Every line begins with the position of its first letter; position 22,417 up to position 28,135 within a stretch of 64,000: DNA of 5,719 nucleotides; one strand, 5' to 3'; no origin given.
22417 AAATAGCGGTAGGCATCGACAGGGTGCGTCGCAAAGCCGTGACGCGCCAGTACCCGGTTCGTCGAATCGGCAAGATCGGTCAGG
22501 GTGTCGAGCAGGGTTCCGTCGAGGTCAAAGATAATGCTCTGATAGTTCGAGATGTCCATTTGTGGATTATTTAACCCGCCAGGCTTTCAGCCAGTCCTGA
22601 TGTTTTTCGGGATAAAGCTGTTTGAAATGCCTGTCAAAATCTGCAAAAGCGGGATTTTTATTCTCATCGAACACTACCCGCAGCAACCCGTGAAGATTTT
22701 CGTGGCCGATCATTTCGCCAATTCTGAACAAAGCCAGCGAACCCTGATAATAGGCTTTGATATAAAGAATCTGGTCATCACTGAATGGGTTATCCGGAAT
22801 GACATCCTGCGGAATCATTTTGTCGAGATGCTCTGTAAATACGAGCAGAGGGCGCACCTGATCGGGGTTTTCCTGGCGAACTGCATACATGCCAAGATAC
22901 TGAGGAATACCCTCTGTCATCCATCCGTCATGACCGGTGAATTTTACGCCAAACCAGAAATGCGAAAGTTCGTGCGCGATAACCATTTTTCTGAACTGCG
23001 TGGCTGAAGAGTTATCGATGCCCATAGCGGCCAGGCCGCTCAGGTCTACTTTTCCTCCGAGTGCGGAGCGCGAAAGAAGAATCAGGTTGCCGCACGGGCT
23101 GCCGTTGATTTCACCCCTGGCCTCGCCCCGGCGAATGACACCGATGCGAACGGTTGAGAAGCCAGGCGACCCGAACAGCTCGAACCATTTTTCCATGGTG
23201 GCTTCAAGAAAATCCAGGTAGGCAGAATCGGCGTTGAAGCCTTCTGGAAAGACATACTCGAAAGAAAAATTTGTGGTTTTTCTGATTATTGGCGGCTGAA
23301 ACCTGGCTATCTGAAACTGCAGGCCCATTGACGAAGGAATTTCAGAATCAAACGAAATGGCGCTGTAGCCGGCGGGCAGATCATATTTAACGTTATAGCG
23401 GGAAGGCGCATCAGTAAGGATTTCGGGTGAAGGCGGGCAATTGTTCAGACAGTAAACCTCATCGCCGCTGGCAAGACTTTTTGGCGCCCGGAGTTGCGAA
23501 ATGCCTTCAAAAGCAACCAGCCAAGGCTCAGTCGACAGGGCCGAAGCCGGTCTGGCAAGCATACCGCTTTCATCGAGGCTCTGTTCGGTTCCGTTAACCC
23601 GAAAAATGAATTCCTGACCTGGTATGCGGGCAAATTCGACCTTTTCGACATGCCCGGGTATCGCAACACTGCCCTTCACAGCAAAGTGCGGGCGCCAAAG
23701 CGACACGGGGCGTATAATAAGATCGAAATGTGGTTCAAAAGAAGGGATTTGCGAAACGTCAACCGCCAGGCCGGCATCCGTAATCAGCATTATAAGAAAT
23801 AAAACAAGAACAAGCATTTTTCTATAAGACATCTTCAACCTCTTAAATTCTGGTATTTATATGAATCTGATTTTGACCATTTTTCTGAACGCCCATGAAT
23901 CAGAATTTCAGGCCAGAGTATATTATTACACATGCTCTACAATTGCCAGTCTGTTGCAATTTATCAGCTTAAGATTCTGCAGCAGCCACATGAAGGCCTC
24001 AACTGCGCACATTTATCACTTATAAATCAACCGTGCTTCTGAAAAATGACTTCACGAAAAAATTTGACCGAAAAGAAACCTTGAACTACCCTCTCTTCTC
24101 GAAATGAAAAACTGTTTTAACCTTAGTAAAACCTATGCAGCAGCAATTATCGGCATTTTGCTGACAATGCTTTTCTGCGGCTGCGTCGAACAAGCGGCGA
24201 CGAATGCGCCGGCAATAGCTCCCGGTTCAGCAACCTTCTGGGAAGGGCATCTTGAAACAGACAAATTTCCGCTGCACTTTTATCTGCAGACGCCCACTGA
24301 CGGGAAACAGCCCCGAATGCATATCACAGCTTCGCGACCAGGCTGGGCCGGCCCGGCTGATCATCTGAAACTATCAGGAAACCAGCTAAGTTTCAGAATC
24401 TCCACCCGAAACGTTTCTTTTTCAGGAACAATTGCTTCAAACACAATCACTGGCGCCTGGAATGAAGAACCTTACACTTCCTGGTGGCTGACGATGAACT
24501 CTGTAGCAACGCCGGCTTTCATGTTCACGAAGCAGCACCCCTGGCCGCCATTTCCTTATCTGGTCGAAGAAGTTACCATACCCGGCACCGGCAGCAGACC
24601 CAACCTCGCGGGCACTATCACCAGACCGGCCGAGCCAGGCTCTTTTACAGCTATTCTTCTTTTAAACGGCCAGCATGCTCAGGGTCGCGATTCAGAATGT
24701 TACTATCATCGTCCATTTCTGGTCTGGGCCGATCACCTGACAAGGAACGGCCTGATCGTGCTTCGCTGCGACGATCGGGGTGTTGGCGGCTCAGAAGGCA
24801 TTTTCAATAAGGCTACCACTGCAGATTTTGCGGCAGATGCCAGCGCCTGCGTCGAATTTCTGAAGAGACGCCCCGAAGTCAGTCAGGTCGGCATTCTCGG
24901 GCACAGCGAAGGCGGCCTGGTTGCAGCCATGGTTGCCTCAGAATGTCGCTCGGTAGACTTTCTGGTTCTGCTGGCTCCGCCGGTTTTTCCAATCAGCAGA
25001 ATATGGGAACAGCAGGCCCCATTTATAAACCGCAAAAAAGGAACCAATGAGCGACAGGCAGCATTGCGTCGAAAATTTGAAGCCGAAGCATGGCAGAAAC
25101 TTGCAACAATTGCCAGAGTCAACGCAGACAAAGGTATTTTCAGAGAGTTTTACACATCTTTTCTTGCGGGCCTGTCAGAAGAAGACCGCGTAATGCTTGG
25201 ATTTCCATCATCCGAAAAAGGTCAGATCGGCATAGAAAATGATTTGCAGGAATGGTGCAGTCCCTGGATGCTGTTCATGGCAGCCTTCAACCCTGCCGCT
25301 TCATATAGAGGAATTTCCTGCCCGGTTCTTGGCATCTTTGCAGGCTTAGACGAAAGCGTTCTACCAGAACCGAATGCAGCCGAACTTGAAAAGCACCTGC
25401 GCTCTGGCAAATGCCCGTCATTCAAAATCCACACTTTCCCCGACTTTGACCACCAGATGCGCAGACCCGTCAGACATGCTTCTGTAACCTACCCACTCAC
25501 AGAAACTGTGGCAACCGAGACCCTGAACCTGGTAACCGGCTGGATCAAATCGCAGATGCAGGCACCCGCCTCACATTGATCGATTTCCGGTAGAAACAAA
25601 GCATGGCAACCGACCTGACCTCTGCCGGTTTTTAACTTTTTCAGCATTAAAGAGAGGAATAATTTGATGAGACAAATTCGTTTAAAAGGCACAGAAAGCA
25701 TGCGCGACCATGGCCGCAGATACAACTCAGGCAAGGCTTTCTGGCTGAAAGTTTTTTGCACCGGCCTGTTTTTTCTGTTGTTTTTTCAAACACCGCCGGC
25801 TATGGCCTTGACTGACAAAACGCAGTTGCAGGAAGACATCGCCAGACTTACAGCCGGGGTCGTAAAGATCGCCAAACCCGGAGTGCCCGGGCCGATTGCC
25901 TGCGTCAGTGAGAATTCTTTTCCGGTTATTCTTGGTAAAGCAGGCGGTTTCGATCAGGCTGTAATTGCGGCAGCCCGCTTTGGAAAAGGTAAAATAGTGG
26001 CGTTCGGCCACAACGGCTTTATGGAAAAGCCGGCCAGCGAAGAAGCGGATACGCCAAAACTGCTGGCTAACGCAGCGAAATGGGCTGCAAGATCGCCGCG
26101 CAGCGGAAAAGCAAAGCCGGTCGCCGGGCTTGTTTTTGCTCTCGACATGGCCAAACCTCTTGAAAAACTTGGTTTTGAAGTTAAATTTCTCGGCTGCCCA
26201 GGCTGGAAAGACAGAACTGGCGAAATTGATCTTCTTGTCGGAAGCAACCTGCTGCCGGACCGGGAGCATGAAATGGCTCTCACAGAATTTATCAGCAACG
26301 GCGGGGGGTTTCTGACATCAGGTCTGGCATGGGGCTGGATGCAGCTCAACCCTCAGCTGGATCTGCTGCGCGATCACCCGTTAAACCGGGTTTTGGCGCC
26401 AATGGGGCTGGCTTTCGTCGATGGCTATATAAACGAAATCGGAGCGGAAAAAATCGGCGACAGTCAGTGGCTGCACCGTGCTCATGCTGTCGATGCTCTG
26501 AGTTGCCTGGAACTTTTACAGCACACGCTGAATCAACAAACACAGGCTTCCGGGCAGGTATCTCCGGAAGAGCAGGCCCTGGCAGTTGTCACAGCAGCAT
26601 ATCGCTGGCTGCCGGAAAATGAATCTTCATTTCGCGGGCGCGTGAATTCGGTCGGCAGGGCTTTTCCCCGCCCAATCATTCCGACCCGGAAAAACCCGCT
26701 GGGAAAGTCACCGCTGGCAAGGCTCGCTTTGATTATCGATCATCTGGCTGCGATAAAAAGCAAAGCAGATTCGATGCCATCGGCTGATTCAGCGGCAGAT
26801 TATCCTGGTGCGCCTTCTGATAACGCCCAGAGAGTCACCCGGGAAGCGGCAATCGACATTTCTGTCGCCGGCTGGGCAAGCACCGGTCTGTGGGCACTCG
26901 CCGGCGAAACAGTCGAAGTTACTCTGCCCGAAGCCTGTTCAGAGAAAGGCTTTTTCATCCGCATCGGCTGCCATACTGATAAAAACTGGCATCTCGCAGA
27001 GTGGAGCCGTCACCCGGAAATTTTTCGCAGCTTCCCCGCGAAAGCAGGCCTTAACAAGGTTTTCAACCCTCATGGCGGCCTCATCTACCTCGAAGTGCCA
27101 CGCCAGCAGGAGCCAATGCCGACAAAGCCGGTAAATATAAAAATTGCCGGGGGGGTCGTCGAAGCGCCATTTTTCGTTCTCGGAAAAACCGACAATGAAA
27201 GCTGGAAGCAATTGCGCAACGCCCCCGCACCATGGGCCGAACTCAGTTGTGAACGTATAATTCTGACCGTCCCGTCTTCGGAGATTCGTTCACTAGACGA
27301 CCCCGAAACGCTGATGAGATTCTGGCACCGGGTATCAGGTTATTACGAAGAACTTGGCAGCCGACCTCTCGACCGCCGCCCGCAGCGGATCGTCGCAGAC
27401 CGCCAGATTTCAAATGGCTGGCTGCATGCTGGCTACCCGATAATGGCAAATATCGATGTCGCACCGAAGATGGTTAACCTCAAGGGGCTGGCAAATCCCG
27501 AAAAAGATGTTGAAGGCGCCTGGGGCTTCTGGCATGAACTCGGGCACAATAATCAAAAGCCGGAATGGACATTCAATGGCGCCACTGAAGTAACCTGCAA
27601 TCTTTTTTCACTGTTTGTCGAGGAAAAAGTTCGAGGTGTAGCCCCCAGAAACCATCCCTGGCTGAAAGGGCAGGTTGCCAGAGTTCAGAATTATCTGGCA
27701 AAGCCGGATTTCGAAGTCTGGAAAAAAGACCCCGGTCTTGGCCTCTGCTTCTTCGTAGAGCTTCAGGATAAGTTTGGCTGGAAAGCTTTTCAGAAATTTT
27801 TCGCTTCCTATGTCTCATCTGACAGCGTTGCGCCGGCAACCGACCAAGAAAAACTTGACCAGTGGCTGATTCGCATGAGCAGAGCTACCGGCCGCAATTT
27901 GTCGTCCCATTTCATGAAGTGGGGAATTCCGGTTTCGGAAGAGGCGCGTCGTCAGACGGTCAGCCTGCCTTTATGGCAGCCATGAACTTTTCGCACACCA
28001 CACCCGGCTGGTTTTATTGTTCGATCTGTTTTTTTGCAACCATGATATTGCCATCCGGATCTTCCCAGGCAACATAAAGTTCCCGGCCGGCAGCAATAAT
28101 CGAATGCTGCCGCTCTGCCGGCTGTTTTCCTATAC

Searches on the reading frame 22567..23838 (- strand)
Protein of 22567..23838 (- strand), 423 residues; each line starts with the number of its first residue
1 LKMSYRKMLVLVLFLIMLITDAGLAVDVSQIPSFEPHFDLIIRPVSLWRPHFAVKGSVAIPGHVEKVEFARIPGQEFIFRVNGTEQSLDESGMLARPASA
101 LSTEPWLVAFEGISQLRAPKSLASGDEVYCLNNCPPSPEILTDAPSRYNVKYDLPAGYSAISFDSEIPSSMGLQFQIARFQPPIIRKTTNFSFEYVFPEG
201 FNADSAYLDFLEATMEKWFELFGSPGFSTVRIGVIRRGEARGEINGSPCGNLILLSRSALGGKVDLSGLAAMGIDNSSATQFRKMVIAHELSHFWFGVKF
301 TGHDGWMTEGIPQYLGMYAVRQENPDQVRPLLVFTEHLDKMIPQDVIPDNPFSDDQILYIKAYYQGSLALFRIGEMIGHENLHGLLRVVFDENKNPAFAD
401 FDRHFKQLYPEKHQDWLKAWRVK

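Call 79: search_protein_families(library=pfam, proteins=[window:22567-23838:-], max_evalue=0.00001)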
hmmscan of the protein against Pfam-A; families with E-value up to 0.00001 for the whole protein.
window:22567-23838:- (423 aa): 1 family
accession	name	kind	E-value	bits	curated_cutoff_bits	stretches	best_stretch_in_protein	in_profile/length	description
PF01433.26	Peptidase_M1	-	6e-07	29.7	27.7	1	276-398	60-194/218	Peptidase family M1 domain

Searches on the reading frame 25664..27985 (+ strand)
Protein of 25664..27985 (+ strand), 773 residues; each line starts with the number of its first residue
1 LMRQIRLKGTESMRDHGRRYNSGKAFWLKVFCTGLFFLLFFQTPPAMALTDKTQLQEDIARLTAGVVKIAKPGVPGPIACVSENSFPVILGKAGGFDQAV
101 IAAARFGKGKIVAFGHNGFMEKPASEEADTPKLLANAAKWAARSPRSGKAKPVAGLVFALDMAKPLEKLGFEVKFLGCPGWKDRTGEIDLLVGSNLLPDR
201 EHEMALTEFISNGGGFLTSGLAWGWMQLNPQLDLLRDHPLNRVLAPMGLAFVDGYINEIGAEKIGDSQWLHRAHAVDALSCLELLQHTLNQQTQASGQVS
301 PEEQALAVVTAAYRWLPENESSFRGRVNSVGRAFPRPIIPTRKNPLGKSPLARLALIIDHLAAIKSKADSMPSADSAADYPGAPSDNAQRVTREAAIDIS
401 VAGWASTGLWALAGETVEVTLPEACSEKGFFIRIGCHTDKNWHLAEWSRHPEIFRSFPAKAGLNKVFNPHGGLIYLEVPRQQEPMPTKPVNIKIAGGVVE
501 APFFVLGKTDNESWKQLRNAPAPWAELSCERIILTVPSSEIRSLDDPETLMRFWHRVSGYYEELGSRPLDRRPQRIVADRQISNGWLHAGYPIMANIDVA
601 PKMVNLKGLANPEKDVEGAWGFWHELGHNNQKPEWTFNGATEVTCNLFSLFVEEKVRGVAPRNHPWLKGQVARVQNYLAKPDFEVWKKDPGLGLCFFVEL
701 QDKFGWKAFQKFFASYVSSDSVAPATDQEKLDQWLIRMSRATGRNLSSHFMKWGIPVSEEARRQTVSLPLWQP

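Call 79: search_protein_families(library=pfam, proteins=[window:25664-27985:+], max_evalue=0.00001)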
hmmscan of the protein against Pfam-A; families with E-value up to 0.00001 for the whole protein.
window:25664-27985:+ (773 aa): 2 families
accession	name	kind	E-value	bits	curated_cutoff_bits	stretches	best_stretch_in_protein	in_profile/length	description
PF13402.12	Peptidase_M60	-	6.5e-61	206.7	25.8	1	497-754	1-275/275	Peptidase M60, enhancin and enhancin-like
PF17291.7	M60-like_N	-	5.5e-22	78.3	23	1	387-492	2-105/106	N-terminal domain of M60-like peptidases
